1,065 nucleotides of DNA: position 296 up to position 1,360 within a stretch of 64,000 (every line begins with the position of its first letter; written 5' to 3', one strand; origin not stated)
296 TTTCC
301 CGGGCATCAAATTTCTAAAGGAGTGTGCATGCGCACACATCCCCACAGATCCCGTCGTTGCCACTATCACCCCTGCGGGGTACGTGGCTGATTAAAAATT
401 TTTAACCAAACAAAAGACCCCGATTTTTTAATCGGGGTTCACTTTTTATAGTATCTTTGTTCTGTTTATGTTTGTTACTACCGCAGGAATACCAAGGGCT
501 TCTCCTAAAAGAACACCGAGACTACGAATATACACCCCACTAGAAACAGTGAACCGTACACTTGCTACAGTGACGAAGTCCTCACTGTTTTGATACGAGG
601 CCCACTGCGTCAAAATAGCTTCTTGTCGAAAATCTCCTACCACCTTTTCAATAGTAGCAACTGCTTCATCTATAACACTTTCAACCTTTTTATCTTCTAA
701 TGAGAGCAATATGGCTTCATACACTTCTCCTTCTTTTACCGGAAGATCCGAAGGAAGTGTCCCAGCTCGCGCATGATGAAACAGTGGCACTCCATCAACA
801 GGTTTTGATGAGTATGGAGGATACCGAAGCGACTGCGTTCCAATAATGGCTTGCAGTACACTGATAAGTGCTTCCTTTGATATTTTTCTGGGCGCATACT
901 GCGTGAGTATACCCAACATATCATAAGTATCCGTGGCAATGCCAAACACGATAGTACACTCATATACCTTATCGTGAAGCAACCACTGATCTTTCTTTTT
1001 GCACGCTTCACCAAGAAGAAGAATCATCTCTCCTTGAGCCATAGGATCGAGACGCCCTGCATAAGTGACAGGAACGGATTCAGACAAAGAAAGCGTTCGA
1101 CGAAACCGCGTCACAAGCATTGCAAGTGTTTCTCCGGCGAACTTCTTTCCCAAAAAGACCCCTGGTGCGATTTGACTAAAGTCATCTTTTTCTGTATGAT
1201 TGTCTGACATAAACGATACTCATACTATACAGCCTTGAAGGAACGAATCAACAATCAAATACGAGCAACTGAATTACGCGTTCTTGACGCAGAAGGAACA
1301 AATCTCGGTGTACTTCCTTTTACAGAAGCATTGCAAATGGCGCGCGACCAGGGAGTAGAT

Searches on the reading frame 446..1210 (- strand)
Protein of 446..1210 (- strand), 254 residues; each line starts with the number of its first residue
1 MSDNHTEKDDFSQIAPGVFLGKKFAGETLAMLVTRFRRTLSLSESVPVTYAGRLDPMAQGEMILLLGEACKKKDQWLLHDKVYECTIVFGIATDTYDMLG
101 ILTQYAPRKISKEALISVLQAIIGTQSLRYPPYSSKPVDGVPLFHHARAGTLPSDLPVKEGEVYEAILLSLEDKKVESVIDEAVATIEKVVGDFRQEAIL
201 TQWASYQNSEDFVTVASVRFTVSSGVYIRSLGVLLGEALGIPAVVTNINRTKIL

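Call 72: search_protein_families(library=pfam, proteins=[window:446-1210:-], max_evalue=0.001)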
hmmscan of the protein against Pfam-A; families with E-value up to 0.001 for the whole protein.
window:446-1210:- (254 aa): 1 family
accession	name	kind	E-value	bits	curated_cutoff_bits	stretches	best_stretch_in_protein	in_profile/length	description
PF01509.24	TruB_N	-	2.1e-23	83.8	27.3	1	48-178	9-139/149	TruB family pseudouridylate synthase (N terminal domain)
